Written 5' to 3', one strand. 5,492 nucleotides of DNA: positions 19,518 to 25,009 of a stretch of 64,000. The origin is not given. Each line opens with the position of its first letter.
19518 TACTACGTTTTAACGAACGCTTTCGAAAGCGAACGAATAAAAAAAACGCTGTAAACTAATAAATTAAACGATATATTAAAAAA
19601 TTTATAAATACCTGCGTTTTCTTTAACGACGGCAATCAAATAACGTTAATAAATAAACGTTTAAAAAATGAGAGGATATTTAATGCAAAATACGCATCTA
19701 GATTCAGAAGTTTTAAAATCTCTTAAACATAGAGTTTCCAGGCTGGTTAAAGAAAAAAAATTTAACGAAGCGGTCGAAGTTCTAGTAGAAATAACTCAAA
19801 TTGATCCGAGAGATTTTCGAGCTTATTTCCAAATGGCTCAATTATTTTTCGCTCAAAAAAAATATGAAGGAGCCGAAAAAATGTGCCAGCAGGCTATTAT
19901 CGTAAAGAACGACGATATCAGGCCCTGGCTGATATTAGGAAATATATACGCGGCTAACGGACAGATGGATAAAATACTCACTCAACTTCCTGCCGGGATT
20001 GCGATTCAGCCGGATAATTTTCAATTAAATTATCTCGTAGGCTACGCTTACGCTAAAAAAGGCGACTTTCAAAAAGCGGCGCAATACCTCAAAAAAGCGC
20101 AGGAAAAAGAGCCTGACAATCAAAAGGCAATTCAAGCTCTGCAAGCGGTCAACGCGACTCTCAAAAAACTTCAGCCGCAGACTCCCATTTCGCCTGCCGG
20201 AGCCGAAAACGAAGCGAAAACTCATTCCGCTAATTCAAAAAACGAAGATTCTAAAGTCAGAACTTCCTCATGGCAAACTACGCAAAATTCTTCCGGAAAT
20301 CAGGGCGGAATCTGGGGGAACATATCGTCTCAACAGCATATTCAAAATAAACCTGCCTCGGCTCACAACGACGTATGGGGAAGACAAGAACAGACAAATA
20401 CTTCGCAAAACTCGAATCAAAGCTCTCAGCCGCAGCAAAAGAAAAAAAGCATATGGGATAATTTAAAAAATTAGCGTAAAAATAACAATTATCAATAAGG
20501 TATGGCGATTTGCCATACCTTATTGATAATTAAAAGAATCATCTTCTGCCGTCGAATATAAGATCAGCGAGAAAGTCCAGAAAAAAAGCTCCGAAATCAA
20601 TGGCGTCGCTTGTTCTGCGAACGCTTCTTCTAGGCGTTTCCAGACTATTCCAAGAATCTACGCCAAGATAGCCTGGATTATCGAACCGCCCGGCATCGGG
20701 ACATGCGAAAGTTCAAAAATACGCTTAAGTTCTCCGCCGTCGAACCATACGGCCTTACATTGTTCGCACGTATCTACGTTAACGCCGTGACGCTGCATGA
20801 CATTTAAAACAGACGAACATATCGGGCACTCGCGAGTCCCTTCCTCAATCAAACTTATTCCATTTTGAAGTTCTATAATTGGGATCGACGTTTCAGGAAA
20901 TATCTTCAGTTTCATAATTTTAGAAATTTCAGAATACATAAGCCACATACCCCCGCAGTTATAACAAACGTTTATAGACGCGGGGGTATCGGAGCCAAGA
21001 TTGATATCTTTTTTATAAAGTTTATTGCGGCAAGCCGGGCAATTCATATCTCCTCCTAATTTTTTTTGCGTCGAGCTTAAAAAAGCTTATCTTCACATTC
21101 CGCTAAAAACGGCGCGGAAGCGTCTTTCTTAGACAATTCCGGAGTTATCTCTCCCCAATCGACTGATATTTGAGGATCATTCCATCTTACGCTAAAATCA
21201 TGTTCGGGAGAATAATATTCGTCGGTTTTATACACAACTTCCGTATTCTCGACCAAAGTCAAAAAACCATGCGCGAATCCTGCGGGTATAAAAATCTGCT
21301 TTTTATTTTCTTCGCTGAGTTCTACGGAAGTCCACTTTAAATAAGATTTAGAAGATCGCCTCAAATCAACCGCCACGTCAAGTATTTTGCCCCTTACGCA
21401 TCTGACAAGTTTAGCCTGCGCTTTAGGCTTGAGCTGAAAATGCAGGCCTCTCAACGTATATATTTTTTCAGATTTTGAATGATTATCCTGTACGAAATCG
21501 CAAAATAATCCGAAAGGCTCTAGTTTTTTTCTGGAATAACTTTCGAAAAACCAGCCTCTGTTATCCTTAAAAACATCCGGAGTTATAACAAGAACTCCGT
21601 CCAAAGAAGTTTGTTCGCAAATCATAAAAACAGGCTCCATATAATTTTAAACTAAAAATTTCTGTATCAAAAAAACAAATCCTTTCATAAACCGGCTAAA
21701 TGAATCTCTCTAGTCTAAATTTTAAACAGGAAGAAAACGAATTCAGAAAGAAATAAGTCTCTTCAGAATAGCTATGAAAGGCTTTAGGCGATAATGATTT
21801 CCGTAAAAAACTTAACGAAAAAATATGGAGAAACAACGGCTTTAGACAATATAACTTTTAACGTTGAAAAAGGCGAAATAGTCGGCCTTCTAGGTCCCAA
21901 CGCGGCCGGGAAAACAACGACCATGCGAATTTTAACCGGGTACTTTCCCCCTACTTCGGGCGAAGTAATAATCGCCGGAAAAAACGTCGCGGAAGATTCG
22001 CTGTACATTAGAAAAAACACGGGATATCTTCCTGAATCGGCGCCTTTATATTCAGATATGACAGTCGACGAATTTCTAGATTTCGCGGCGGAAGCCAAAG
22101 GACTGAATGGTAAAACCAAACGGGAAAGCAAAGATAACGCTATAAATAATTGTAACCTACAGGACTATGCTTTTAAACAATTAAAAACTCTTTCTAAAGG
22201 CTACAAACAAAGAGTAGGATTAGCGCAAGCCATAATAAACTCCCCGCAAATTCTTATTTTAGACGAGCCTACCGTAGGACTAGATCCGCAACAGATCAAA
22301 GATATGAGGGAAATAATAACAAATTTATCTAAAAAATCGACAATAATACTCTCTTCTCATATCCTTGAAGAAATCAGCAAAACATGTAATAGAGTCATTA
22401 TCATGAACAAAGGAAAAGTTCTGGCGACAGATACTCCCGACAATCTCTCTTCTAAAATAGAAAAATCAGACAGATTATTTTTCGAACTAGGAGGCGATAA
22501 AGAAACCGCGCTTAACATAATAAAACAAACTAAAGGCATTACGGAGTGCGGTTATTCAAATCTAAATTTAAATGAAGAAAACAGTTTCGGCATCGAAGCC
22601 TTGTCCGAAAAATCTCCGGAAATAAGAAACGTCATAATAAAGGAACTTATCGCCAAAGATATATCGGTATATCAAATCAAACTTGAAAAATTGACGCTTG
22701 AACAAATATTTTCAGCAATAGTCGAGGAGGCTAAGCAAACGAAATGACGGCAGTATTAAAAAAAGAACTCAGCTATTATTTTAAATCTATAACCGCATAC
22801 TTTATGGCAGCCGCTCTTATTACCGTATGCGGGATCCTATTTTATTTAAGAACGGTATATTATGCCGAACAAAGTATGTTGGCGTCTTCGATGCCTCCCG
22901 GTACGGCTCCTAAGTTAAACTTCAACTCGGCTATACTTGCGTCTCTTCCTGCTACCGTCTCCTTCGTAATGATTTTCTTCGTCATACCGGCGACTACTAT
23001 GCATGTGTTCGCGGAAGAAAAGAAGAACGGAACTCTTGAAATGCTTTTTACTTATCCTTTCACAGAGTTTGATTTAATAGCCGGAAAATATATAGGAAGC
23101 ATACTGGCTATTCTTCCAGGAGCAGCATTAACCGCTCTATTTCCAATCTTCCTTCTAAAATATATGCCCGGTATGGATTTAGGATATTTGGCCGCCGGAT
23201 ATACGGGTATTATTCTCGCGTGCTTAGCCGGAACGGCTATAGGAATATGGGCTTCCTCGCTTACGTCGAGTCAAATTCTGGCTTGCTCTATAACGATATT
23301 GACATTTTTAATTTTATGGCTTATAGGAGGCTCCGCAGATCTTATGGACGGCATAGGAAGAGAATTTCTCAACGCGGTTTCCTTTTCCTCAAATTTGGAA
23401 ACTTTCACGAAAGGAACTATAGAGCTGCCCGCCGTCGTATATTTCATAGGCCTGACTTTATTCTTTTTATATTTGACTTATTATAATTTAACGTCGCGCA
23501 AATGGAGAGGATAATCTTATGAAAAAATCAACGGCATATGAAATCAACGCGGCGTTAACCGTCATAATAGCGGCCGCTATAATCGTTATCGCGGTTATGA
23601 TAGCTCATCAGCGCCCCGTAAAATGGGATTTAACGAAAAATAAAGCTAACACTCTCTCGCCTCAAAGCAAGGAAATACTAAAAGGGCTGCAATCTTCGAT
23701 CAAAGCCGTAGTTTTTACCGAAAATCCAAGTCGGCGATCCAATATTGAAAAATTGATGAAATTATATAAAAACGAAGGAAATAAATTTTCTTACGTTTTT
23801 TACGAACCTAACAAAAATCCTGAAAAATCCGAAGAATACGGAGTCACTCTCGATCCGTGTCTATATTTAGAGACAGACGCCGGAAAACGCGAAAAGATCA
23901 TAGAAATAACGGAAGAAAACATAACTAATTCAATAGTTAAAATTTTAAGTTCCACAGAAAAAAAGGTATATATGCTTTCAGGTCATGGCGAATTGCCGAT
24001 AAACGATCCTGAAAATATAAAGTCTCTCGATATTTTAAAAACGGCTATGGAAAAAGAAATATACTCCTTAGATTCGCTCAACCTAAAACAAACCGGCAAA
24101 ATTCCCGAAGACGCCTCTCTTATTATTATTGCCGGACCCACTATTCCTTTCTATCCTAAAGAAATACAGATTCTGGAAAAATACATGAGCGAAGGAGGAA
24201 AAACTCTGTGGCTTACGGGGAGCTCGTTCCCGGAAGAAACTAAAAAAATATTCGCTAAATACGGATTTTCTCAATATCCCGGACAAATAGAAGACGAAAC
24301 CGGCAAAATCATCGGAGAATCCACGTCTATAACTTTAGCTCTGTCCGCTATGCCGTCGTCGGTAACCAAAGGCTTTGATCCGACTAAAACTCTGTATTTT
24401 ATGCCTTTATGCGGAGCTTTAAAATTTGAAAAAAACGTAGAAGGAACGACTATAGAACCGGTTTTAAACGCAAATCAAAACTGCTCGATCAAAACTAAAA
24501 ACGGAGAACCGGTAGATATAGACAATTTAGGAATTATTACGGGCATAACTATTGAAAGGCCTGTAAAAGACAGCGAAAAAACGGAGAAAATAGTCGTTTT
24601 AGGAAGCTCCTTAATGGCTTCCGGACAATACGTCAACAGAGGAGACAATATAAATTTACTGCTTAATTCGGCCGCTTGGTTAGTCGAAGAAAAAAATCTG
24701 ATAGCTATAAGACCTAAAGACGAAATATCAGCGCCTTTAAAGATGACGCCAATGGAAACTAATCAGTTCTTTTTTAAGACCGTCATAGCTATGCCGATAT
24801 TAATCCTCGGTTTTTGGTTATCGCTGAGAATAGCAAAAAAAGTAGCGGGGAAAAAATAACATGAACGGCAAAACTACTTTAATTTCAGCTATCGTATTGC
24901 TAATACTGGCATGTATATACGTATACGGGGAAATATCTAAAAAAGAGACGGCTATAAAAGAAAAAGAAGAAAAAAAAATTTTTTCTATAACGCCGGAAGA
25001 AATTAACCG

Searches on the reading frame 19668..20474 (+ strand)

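Call 38: search_protein_families(library=pfam, proteins=[window:19668-20474:+], max_evalue=0.001)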
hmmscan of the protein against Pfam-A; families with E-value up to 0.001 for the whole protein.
window:19668-20474:+ (268 aa): 21 families
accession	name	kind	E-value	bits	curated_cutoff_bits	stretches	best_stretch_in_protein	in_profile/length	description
PF14559.12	TPR_19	-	3.3e-17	63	25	2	26-89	1-64/68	Tetratricopeptide repeat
PF00515.34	TPR_1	-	2.1e-13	49.9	27.8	2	51-77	2-28/34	Tetratricopeptide repeat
PF13428.12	TPR_14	-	3.6e-13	49.2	23.5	0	120-158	3-41/44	Tetratricopeptide repeat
PF07719.23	TPR_2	-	5.8e-13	48.3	27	1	121-151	4-34/34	Tetratricopeptide repeat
PF13181.12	TPR_8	-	3.4e-12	45.9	25.7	1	119-150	2-33/34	Tetratricopeptide repeat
PF13431.12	TPR_17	-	1.4e-11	44.2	24.4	0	43-70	6-33/34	Tetratricopeptide repeat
PF13414.12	TPR_11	-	6e-11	42.3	26.8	1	91-132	1-42/42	TPR repeat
PF13432.12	TPR_16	-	5.2e-10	40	32.7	1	115-150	28-63/65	Tetratricopeptide repeat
PF13371.12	TPR_9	-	6.3e-10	39.4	35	1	90-159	1-70/73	Tetratricopeptide repeat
PF23914.1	TPR_CcmH_CycH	-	2.6e-09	37.5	42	1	80-165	46-133/158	Cytochrome c-type biogenesis protein H TPR domain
PF12895.13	ANAPC3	-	7.2e-07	29.8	27.2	0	26-72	33-78/82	Anaphase-promoting complex, cyclosome, subunit 3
PF13424.12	TPR_12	-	1.7e-06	28.6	30.1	0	89-145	8-72/77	Tetratricopeptide repeat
PF13176.12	TPR_7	-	2e-06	27.9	27.9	0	125-151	6-34/36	Tetratricopeptide repeat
PF14561.12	TPR_20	-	5.5e-05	23.9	25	0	104-148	8-52/90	Tetratricopeptide repeat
PF24575.1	TPR_Slam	-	0.0001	23.1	35.2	0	28-71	59-102/104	Surface lipoprotein assembly modifier, N-terminal TPR repeats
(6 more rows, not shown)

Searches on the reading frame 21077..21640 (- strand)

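Call 38: search_protein_families(library=pfam, proteins=[window:21077-21640:-], max_evalue=0.001)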
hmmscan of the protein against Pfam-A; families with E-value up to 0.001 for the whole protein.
window:21077-21640:- (187 aa): 1 family
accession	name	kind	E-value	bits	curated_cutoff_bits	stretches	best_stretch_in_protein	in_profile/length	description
PF00908.23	dTDP_sugar_isom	-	2.1e-71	239.5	27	1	10-181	1-168/168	dTDP-4-dehydrorhamnose 3,5-epimerase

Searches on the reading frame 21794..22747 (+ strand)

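Call 38: search_protein_families(library=pfam, proteins=[window:21794-22747:+], max_evalue=0.001)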
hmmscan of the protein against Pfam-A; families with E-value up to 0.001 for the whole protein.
window:21794-22747:+ (317 aa): 2 families
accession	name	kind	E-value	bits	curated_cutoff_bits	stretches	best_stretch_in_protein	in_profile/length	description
PF00005.33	ABC_tran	-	4.9e-31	108.6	25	1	17-160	1-136/137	ABC transporter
PF13304.12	AAA_21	-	3.5e-10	40.9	27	1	139-193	244-302/304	AAA domain, putative AbiEii toxin, Type IV TA system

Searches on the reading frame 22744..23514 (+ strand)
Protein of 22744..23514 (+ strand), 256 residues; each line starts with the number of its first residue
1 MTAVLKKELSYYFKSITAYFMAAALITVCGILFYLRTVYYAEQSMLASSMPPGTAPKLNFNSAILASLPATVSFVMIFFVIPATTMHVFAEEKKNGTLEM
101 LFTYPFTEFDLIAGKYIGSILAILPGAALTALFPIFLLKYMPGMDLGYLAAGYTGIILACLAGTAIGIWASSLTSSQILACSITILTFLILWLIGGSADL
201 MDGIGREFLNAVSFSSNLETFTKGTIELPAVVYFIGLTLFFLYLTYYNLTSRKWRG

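Call 38: search_protein_families(library=pfam, proteins=[window:22744-23514:+], max_evalue=0.001)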
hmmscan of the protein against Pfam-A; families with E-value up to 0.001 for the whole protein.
window:22744-23514:+ (256 aa): 3 families
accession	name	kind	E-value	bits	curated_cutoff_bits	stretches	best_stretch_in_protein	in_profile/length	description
PF12698.13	ABC2_membrane_3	-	6.9e-10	39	31.6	1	70-196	166-287/347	ABC-2 family transporter protein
PF12679.13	ABC2_membrane_2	-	7e-10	39.1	27.2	1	16-195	20-199/283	ABC-2 family transporter protein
PF13346.12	ABC2_membrane_5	-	6.9e-07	29.4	25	1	69-242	35-190/205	ABC-2 family transporter protein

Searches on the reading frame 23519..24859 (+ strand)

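Call 38: search_protein_families(library=pfam, proteins=[window:23519-24859:+], max_evalue=0.001)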
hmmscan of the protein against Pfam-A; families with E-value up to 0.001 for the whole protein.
window:23519-24859:+ (446 aa): 3 families
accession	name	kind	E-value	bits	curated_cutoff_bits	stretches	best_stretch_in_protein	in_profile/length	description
PF09822.16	ABC_transp_aux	-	1.5e-16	61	34.7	1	148-257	2-119/288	ABC-type uncharacterized transport system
PF23357.1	DUF7088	-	5e-09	36.7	27.8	1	40-110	1-81/105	Domain of unknown function (DUF7088)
PF23355.1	IFT52_GIFT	-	1.6e-06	27.9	27.2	0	195-235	42-82/246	IFT52 GIFT domain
